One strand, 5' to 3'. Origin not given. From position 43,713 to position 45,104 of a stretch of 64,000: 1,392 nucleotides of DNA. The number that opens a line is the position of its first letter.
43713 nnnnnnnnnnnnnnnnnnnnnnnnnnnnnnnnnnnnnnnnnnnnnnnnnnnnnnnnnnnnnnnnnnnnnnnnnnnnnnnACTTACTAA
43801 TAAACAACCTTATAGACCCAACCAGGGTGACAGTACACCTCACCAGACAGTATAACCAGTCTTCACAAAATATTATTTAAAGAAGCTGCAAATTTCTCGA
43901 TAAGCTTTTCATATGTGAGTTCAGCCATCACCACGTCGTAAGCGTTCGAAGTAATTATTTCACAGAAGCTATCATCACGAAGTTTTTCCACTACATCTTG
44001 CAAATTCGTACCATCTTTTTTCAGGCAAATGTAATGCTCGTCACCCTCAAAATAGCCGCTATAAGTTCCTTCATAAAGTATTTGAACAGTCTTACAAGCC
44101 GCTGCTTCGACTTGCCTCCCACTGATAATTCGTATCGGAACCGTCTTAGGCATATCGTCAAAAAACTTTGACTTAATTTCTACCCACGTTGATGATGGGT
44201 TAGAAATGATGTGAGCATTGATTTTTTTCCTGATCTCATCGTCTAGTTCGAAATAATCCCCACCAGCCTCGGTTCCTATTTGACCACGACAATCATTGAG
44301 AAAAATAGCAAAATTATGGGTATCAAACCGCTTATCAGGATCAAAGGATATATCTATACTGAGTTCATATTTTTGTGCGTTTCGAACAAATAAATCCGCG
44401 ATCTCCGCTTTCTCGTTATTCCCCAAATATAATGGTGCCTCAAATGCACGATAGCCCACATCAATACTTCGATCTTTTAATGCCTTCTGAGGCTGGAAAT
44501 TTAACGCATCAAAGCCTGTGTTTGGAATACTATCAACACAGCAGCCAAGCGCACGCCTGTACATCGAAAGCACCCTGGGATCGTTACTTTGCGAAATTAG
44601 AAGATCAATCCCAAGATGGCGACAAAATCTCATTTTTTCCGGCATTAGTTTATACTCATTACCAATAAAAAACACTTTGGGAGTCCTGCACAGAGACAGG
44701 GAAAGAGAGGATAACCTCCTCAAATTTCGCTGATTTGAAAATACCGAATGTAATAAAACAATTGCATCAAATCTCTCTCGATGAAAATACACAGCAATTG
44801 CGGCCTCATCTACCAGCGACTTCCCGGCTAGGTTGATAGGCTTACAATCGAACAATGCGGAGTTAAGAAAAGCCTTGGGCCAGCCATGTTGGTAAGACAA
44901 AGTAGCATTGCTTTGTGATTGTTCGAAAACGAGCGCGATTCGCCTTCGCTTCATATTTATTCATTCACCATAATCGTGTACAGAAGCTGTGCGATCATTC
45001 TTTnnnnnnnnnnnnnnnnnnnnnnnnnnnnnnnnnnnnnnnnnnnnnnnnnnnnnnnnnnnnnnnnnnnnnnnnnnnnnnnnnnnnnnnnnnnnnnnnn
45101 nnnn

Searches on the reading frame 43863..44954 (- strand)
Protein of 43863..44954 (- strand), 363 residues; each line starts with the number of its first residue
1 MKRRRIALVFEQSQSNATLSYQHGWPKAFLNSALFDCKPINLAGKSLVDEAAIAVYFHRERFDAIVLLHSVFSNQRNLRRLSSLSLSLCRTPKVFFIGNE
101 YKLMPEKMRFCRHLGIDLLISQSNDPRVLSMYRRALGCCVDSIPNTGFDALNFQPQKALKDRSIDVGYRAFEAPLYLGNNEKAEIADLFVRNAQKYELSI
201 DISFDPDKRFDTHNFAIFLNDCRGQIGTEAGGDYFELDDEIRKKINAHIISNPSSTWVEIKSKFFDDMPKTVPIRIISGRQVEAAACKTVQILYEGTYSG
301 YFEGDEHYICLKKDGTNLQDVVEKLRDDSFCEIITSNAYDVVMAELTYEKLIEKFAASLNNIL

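Call 3: search_protein_families(library=ncbifam, proteins=[window:43863-44954:-], max_evalue=0.001)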
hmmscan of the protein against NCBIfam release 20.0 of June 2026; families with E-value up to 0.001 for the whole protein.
window:43863-44954:- (363 aa): 0 families

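Call 4: search_protein_families(library=pfam, proteins=[window:43863-44954:-], max_evalue=0.001)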
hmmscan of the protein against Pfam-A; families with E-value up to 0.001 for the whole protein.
window:43863-44954:- (363 aa): 0 families

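Call 51: search_protein_families(library=pfam, proteins=[window:43863-44954:-], max_evalue=5)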
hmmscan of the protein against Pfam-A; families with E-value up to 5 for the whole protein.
window:43863-44954:- (363 aa): 1 family
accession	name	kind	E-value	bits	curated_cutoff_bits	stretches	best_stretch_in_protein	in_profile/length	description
PF13524.12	Glyco_trans_1_2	-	0.0044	17.4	25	1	276-355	62-142/144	Glycosyl transferase-like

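Call 55: find_homologous_proteins(query=window:43863-44954:-, max_evalue=0.00001)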
Query window:43863-44954:- (363 aa): 542 proteins with E <= 0.00001 among 3663 candidates; the best 120 are listed.
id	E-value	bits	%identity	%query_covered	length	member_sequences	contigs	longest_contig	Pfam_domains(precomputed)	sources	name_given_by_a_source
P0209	1.2e-225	766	93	100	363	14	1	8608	-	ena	-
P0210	1.3e-209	714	86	100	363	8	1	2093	-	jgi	-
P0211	5.3e-184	629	75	100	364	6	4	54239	-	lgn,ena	-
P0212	1.4e-175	602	73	100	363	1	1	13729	-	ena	-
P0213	8.2e-165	566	67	100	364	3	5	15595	-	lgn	-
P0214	1.3e-156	539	66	100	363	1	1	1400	-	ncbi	-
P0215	1.3e-147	510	63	100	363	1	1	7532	-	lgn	-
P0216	3.4e-145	502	78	66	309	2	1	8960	-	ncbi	-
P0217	5.4e-145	501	61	100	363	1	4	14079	-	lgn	-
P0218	1.4e-144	500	62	100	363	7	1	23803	-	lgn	-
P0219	1.4e-143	496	59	100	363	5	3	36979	-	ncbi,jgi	jgi:hypothetical protein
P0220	3.0e-142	492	61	100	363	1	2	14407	-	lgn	-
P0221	3.3e-142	492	61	100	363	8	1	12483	-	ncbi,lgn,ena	-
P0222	4.3e-142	491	61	99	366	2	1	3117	-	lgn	-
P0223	4.3e-142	491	60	100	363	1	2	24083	-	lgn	-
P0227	6.3e-141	488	61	100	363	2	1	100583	-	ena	-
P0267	3.6e-132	459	58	99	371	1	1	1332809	-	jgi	jgi:hypothetical protein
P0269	4.8e-131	455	58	99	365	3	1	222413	-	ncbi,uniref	ncbi:glycosyltransferase [Oleispirillum naphthae]|uniref:glycosyltransferase n=1 Tax=Oleispirillum n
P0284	5.2e-125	435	53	100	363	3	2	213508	-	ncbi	-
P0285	1.1e-124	434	54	100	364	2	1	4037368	-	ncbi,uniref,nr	ncbi:hypothetical protein KL86APRO_12675 [uncultured Alphaproteobacteria bacterium]|uniref:Glycosylt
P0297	2.1e-120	420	53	100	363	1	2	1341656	-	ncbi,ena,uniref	ncbi:hypothetical protein MCEHALH13_00877 [Candidatus Methylopumilus universalis]|uniref:hypothetica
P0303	4.6e-115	403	52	100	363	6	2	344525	-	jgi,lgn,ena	-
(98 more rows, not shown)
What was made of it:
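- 43863..44954 (-): Pfam-less GT-B glycosyltransferase that often accompanies the module. Its link to the module's sugar is uncertain. It has 542+ homologues of about 363 aa (call 55).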

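Call 56: find_encoding_contigs(protein=P0297, flank=10000, max_places=1)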
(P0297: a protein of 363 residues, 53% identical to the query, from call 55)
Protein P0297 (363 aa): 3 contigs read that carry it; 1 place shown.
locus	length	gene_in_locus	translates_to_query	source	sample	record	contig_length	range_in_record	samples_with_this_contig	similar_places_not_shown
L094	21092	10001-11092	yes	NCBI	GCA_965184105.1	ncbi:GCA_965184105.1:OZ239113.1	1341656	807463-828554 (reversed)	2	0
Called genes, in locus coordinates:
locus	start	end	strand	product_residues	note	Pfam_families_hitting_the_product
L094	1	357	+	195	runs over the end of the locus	PF00908:dTDP_sugar_isom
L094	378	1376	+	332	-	PF00106:adh_short (weak), PF01073:3Beta_HSD, PF01370:Epimerase, PF02719:Polysacc_synt_2, PF04321:RmlD_sub_bind, PF05368:NmrA (weak), PF08659:KR (weak), PF16363:GDP_Man_Dehyd, +1 more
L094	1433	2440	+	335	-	PF01073:3Beta_HSD, PF01370:Epimerase, PF02719:Polysacc_synt_2, PF04321:RmlD_sub_bind, PF16363:GDP_Man_Dehyd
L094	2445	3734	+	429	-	PF03446:NAD_binding_2 (faint), PF03721:UDPG_MGDP_dh_N, PF03807:F420_oxidored (faint), PF00984:UDPG_MGDP_dh, PF03720:UDPG_MGDP_dh_C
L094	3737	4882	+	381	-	PF01041:DegT_DnrJ_EryC1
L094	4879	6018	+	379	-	PF02350:Epimerase_2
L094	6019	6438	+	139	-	PF05523:FdtA, PF14667:Polysacc_synt_C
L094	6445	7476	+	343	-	PF01073:3Beta_HSD, PF01370:Epimerase, PF02719:Polysacc_synt_2, PF04321:RmlD_sub_bind, PF05368:NmrA, PF07993:NAD_binding_4, PF16363:GDP_Man_Dehyd, PF13460:NAD_binding_10, +3 more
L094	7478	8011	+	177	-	PF13527:Acetyltransf_9, PF13673:Acetyltransf_10 (weak), PF13508:Acetyltransf_7 (weak)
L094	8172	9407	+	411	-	PF01943:Polysacc_synt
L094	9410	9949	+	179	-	PF00132:Hexapep, PF14602:Hexapep_2 (weak)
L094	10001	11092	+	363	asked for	-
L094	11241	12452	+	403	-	PF13489:Methyltransf_23, PF13847:Methyltransf_31, PF08241:Methyltransf_11, PF08242:Methyltransf_12, PF13649:Methyltransf_25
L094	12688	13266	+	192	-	PF13302:Acetyltransf_3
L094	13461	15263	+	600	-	PF02543:Carbam_trans_N, PF16861:Carbam_trans_C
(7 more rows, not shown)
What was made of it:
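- Methylopumilus (call 56).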

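Call 57: find_encoding_contigs(protein=P0285, flank=10000, max_places=1)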
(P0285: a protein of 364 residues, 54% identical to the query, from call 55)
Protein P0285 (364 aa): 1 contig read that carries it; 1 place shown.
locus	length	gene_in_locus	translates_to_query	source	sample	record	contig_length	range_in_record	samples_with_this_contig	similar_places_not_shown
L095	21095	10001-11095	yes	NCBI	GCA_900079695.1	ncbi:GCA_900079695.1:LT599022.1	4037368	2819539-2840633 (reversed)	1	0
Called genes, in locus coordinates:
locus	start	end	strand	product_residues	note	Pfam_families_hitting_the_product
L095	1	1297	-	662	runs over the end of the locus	PF13477:Glyco_trans_4_2, PF20706:GT4-conflict (faint), PF00534:Glycos_transf_1, PF13692:Glyco_trans_1_4, PF13524:Glyco_trans_1_2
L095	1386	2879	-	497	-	PF13537:GATase_7, PF00733:Asn_synthase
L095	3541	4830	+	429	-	PF03446:NAD_binding_2 (faint), PF03721:UDPG_MGDP_dh_N, PF00984:UDPG_MGDP_dh, PF03720:UDPG_MGDP_dh_C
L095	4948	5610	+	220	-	PF12802:MarR_2 (weak)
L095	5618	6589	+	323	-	PF01408:GFO_IDH_MocA, PF22725:GFO_IDH_MocA_C3, PF02894:GFO_IDH_MocA_C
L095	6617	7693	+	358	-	PF02350:Epimerase_2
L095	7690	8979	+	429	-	PF01943:Polysacc_synt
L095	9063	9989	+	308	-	PF01073:3Beta_HSD (weak), PF01370:Epimerase, PF04321:RmlD_sub_bind, PF16363:GDP_Man_Dehyd, PF07993:NAD_binding_4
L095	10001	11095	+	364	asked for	-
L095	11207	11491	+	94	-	-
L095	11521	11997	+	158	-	PF00132:Hexapep, PF14602:Hexapep_2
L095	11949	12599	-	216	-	-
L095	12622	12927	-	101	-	PF26233:NicX (weak)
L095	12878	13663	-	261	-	PF26233:NicX (weak)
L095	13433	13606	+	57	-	-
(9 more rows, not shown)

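Call 58: find_encoding_contigs(protein=P0269, flank=10000, max_places=1)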
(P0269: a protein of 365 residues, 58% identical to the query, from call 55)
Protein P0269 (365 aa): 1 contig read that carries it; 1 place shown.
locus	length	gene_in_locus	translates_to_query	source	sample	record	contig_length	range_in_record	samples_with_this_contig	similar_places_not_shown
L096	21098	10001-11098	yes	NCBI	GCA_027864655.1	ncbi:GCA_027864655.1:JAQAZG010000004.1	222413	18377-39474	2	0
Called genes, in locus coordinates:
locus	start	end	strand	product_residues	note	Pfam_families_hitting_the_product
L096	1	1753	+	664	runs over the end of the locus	PF13522:GATase_6, PF13537:GATase_7, PF00733:Asn_synthase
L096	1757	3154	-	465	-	PF00392:GntR, PF00155:Aminotran_1_2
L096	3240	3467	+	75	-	-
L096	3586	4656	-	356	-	PF13188:PAS_8 (faint), PF00990:GGDEF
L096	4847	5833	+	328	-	PF01073:3Beta_HSD, PF01370:Epimerase, PF02719:Polysacc_synt_2, PF04321:RmlD_sub_bind, PF05368:NmrA, PF07993:NAD_binding_4 (faint), PF13460:NAD_binding_10, PF16363:GDP_Man_Dehyd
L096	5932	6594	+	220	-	PF12802:MarR_2 (weak), PF13727:CoA_binding_3 (faint)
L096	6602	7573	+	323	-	PF01408:GFO_IDH_MocA, PF02894:GFO_IDH_MocA_C, PF22725:GFO_IDH_MocA_C3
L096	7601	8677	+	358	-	PF02350:Epimerase_2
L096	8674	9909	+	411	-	PF01943:Polysacc_synt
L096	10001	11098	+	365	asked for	-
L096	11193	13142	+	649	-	PF13522:GATase_6, PF13537:GATase_7, PF00733:Asn_synthase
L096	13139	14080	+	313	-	PF01073:3Beta_HSD, PF01370:Epimerase, PF02719:Polysacc_synt_2, PF04321:RmlD_sub_bind, PF07993:NAD_binding_4 (weak), PF13460:NAD_binding_10, PF16363:GDP_Man_Dehyd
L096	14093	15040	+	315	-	PF01073:3Beta_HSD (weak), PF01370:Epimerase, PF02719:Polysacc_synt_2, PF04321:RmlD_sub_bind, PF13460:NAD_binding_10, PF16363:GDP_Man_Dehyd, PF07993:NAD_binding_4 (weak)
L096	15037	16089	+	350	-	PF01370:Epimerase, PF02719:Polysacc_synt_2 (weak), PF01073:3Beta_HSD, PF16363:GDP_Man_Dehyd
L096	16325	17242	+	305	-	PF13489:Methyltransf_23, PF13847:Methyltransf_31, PF08241:Methyltransf_11, PF08242:Methyltransf_12, PF13649:Methyltransf_25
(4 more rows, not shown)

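Call 61: find_encoding_contigs(protein=P0267, flank=10000, max_places=1)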
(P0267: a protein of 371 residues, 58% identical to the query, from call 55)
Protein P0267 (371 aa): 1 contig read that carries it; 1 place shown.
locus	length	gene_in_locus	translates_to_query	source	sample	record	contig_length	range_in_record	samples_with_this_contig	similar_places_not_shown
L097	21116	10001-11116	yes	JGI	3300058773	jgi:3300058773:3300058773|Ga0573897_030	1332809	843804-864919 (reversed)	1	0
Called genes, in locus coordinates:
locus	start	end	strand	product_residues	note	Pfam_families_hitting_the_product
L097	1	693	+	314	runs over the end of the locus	PF01073:3Beta_HSD (weak), PF01370:Epimerase, PF04321:RmlD_sub_bind, PF16363:GDP_Man_Dehyd, PF07993:NAD_binding_4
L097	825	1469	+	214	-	PF12802:MarR_2 (weak), PF13412:HTH_24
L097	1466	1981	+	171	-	PF02357:NusG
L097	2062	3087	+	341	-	PF01408:GFO_IDH_MocA, PF22725:GFO_IDH_MocA_C3 (weak), PF02894:GFO_IDH_MocA_C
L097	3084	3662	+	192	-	PF14602:Hexapep_2 (faint), PF25084:LbH_EIF2B (weak), PF25087:GMPPB_C (faint), PF00132:Hexapep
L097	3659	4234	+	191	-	PF00908:dTDP_sugar_isom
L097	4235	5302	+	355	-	PF00106:adh_short (faint), PF01073:3Beta_HSD, PF01370:Epimerase, PF02719:Polysacc_synt_2, PF04321:RmlD_sub_bind, PF07993:NAD_binding_4, PF16363:GDP_Man_Dehyd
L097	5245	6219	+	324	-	PF01370:Epimerase, PF04321:RmlD_sub_bind, PF16363:GDP_Man_Dehyd, PF02719:Polysacc_synt_2 (weak)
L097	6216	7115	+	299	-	PF00483:NTP_transferase, PF12804:NTP_transf_3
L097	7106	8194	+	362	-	PF02350:Epimerase_2, PF13579:Glyco_trans_4_4 (weak)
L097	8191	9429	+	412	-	-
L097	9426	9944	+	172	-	PF00132:Hexapep, PF14602:Hexapep_2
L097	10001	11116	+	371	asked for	-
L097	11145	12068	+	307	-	-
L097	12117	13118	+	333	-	PF00106:adh_short (weak), PF01073:3Beta_HSD, PF01370:Epimerase, PF02719:Polysacc_synt_2, PF04321:RmlD_sub_bind, PF07993:NAD_binding_4, PF13460:NAD_binding_10, PF16363:GDP_Man_Dehyd, +1 more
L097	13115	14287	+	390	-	PF01041:DegT_DnrJ_EryC1, PF00155:Aminotran_1_2 (weak), PF01212:Beta_elim_lyase (weak)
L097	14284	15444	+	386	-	PF02350:Epimerase_2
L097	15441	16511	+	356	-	PF03102:NeuB, PF08666:SAF (weak)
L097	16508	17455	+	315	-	PF00551:Formyl_trans_N, PF02911:Formyl_trans_C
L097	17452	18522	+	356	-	PF00571:CBS, PF00483:NTP_transferase, PF12804:NTP_transf_3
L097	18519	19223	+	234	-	PF02348:CTP_transf_3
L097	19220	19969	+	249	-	PF00106:adh_short, PF08659:KR, PF23441:SDR (weak), PF13561:adh_short_C2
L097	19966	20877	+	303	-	PF01408:GFO_IDH_MocA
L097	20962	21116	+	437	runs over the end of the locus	-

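Call 62: find_encoding_contigs(protein=P0303, flank=10000, max_places=1)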
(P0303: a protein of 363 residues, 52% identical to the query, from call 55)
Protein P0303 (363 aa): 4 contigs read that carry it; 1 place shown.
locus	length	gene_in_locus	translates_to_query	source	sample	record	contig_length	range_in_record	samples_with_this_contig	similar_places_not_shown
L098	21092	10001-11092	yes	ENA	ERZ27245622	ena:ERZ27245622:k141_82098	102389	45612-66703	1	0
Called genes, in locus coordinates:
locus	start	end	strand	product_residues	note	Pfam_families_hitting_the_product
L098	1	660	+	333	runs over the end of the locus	PF03102:NeuB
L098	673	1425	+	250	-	-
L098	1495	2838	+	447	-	PF00202:Aminotran_3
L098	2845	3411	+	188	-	PF13302:Acetyltransf_3, PF13420:Acetyltransf_4, PF00583:Acetyltransf_1, PF13523:Acetyltransf_8 (faint)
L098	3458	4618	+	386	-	-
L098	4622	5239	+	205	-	PF00117:GATase, PF07685:GATase_3 (weak), PF01174:SNO (weak)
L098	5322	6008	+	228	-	PF00977:His_biosynth, PF01207:Dus (faint), PF03060:NMO (faint), PF01180:DHO_dh (faint)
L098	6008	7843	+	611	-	PF00664:ABC_membrane, PF00005:ABC_tran, PF02463:SMC_N (faint)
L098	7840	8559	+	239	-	PF13472:Lipase_GDSL_2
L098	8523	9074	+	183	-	PF00132:Hexapep, PF14602:Hexapep_2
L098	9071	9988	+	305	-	PF01073:3Beta_HSD, PF01370:Epimerase, PF04321:RmlD_sub_bind, PF16363:GDP_Man_Dehyd, PF02719:Polysacc_synt_2 (weak), PF07993:NAD_binding_4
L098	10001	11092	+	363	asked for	-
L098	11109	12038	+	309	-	-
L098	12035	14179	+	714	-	PF13692:Glyco_trans_1_4, PF13524:Glyco_trans_1_2 (faint), PF13692:Glyco_trans_1_4, PF00534:Glycos_transf_1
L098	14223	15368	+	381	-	PF00534:Glycos_transf_1, PF13692:Glyco_trans_1_4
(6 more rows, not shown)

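Call 66: predict_structure(alignment_id=A4)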
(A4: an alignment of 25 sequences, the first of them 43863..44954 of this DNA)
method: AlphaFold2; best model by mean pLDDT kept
length: 363 residues; sequences in the alignment: 25
mean_pLDDT: 90.8   pTM: 0.89
mean pLDDT of the five models: 90.8, 90.1, 89.7, 89.2, 89.0
residues with pLDDT >= 90: 242; 70-90: 104; 50-70: 17; < 50: 0
segments of 3 or more residues with pLDDT < 50: none
pLDDT, mean of each block of 10 residues (from residue 1): 92 70 87 95 89 89 95 87 92 93 91 97 92 97 90 93 95 82 91 97 89 92 86 80 92 92 82 78 96 90 95 93 98 98 95 96 94
secondary structure, 60 per line:
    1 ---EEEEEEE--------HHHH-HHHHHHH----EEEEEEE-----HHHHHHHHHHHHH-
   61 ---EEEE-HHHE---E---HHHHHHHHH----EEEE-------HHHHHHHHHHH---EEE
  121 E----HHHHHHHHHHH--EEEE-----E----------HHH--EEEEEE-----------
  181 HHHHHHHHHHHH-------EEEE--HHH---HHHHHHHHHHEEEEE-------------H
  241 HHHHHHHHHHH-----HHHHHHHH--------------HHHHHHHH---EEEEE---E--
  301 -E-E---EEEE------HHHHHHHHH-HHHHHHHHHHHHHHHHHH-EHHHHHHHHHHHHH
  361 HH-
elements in order: E4-10 H19-22 H24-30 E35-41 H47-59 E64-67 H80-88 E93-96 H104-114 E118-121 H126-136 E139-142 E164-169 H181-192 E200-203 H212-221 E222-226 H240-251 H257-264 H279-286 E290-294 E308-311 H318-326 H328-345 H348-362

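Call 69: fold_search(model_id=the predicted structure, library=pdb)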
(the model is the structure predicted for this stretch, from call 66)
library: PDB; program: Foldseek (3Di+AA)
matches with E <= 10: 1540; with E <= 0.001: 45
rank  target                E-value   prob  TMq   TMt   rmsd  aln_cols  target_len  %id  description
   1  7qsg_A                1.2e-08  1.00  0.59  0.57   7.1       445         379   10  Methylmannose polysaccharide mannosyltransferase from M. hassiacum (released 2023-01-25)
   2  2gej                  1.2e-08  1.00  0.58  0.59  10.7       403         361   13  Crystal Structure of phosphatidylinositol mannosyltransferase (PimA) from Mycobacterium smegmatis in complex with GDP-Ma (released 2007-04-03)
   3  2jjm_A                1.9e-08  1.00  0.57  0.58  10.9       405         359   11  Crystal Structure of a family GT4 glycosyltransferase from Bacillus anthracis ORF BA1558. (released 2008-08-05)
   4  3oka_A                2.3e-08  1.00  0.59  0.57   6.7       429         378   12  Crystal structure of Corynebacterium glutamicum PimB' in complex with GDP-Man (triclinic crystal form) (released 2010-09-15)
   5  3mbo_D                4.1e-08  1.00  0.55  0.55  10.5       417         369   11  Crystal Structure of the Glycosyltransferase BaBshA bound with UDP and L-malate (released 2010-09-29)
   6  7qsg_B                6.8e-08  1.00  0.56  0.66   6.6       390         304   12  Methylmannose polysaccharide mannosyltransferase from M. hassiacum (released 2023-01-25)
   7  6tvp_B                8.0e-08  1.00  0.57  0.54   6.9       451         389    9  Structure of Mycobacterium smegmatis alpha-maltose-1-phosphate synthase GlgM (released 2020-04-22)
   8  7ec1_B                8.5e-08  1.00  0.49  0.37   8.9       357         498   11  Crystal structure of SdgB (ligand-free form) (released 2021-03-24)
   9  7vfl_A                1.3e-07  1.00  0.48  0.37  11.0       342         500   11  Crystal structure of SdgB (UDP, NAG, and O-glycosylated SD peptide-binding form) (released 2021-11-24)
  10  3mbo_G                1.3e-07  1.00  0.54  0.54  10.4       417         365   11  Crystal Structure of the Glycosyltransferase BaBshA bound with UDP and L-malate (released 2010-09-29)
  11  5d00_A                1.6e-07  1.00  0.55  0.55  11.0       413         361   10  Crystal structure of BshA from B. subtilis complexed with N-acetylglucosaminyl-malate and UMP (released 2016-09-07)
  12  7vfk_A                1.7e-07  1.00  0.48  0.37   9.7       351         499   10  Crystal structure of SdgB (ligand-free form) (released 2021-11-24)
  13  2x6q_B                2.0e-07  1.00  0.54  0.49  10.6       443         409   10  Crystal structure of trehalose synthase TreT from P.horikoshi (released 2010-10-13)
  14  6tvp_A                2.2e-07  1.00  0.58  0.55   7.0       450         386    9  Structure of Mycobacterium smegmatis alpha-maltose-1-phosphate synthase GlgM (released 2020-04-22)
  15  7vfo_B                2.3e-07  1.00  0.46  0.36   9.5       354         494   10  Crystal structure of SdgB (Phosphate-binding form) (released 2021-11-24)
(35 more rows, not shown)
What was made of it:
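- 43863..44954 (-): The AF2 model has pLDDT 90.8 and its Foldseek hits are GT4 enzymes such as PimA and BshA (calls 66, 69).
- The GT-B protein resembles GT4 transferases (call 69).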

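Call 81: find_encoding_contigs(protein=P0227, flank=10000, max_places=1)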
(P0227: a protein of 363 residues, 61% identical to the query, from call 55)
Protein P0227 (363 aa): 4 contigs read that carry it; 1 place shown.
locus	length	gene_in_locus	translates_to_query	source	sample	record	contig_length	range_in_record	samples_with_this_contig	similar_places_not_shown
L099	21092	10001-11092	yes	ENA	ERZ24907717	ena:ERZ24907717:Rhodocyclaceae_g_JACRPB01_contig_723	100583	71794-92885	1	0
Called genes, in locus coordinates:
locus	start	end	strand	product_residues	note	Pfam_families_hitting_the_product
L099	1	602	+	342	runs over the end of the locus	PF02522:Antibiotic_NAT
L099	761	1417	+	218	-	PF02522:Antibiotic_NAT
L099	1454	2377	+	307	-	-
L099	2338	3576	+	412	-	PF01575:MaoC_dehydratas, PF00106:adh_short, PF01370:Epimerase (weak), PF13561:adh_short_C2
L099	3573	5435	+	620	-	PF21211:FkbH_N (weak)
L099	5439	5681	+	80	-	-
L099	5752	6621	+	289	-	PF00891:Methyltransf_2 (weak), PF01209:Ubie_methyltran (weak), PF13489:Methyltransf_23, PF08241:Methyltransf_11, PF08242:Methyltransf_12, PF13649:Methyltransf_25, PF13847:Methyltransf_31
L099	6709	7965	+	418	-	PF01943:Polysacc_synt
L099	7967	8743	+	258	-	PF13578:Methyltransf_24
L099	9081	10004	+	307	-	PF01073:3Beta_HSD (weak), PF01370:Epimerase, PF04321:RmlD_sub_bind, PF02719:Polysacc_synt_2 (weak), PF16363:GDP_Man_Dehyd, PF07993:NAD_binding_4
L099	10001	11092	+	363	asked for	-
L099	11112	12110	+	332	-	PF00106:adh_short (weak), PF01073:3Beta_HSD, PF01370:Epimerase, PF02719:Polysacc_synt_2, PF04321:RmlD_sub_bind, PF07993:NAD_binding_4, PF13460:NAD_binding_10, PF16363:GDP_Man_Dehyd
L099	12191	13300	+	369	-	PF01041:DegT_DnrJ_EryC1, PF00155:Aminotran_1_2 (weak)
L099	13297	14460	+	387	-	PF02350:Epimerase_2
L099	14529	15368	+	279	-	PF00551:Formyl_trans_N, PF02911:Formyl_trans_C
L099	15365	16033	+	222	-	PF02585:PIG-L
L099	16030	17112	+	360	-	PF03102:NeuB, PF08666:SAF (weak)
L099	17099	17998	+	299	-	-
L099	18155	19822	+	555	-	PF00551:Formyl_trans_N, PF01522:Polysacc_deac_1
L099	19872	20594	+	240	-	PF13489:Methyltransf_23, PF01728:FtsJ (weak), PF13847:Methyltransf_31, PF08241:Methyltransf_11, PF08242:Methyltransf_12, PF13649:Methyltransf_25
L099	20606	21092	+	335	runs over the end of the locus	PF00551:Formyl_trans_N, PF02911:Formyl_trans_C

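Call 82: find_encoding_contigs(protein=P0284, flank=10000, max_places=1)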
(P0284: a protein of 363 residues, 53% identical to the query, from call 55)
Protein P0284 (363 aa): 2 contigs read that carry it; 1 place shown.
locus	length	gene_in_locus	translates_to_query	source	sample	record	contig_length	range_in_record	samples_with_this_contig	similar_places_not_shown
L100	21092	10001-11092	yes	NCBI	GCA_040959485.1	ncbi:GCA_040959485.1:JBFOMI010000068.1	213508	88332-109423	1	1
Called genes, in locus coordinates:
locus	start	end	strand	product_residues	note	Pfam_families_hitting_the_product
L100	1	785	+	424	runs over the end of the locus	PF00355:Rieske, PF00848:Ring_hydroxyl_A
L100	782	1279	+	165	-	PF13577:SnoaL_4, PF00866:Ring_hydroxyl_B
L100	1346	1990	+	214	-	PF13489:Methyltransf_23, PF07021:MetW, PF13847:Methyltransf_31, PF08241:Methyltransf_11, PF08242:Methyltransf_12, PF13649:Methyltransf_25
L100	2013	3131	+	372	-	PF00155:Aminotran_1_2, PF01041:DegT_DnrJ_EryC1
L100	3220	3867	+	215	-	-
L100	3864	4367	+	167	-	PF02357:NusG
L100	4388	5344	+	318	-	PF01408:GFO_IDH_MocA, PF02894:GFO_IDH_MocA_C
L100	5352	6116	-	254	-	PF06325:PrmA (weak), PF05175:MTS, PF13489:Methyltransf_23, PF07021:MetW (weak), PF13649:Methyltransf_25, PF13847:Methyltransf_31, PF08241:Methyltransf_11, PF08242:Methyltransf_12, +1 more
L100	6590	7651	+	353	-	PF02350:Epimerase_2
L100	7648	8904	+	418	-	PF01943:Polysacc_synt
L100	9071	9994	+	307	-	PF01073:3Beta_HSD (weak), PF01370:Epimerase, PF04321:RmlD_sub_bind, PF16363:GDP_Man_Dehyd, PF02719:Polysacc_synt_2 (faint), PF07993:NAD_binding_4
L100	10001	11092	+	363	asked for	-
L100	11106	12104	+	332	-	PF00106:adh_short (weak), PF01073:3Beta_HSD, PF01370:Epimerase, PF02719:Polysacc_synt_2, PF04321:RmlD_sub_bind, PF07993:NAD_binding_4, PF13460:NAD_binding_10, PF16363:GDP_Man_Dehyd, +1 more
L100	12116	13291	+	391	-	PF01041:DegT_DnrJ_EryC1, PF00155:Aminotran_1_2 (weak)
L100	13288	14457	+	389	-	PF02350:Epimerase_2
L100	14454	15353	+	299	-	PF00551:Formyl_trans_N, PF02911:Formyl_trans_C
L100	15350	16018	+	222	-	PF02585:PIG-L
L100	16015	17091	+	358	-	PF03102:NeuB, PF08666:SAF (faint)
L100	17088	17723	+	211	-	PF17836:PglD_N, PF00132:Hexapep (faint)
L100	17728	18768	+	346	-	PF00571:CBS (faint), PF00483:NTP_transferase, PF12804:NTP_transf_3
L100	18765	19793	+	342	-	PF01408:GFO_IDH_MocA, PF22725:GFO_IDH_MocA_C3, PF02894:GFO_IDH_MocA_C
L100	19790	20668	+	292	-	PF01973:MptE-like (faint)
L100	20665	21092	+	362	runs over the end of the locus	-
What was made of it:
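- The accompanying GT-B protein (43863..44954) sits directly beside canonical legionaminic-type pathways in L097, L099 and L100 (calls 61, 81, 82).
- Tried and rejected: Its homologues also sit beside canonical legionaminic-type clusters that have their own Epimerase_2 gene, as well as beside ManNAc3NAcA-type genes (calls 57, 58, 61, 69, 81, 82).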
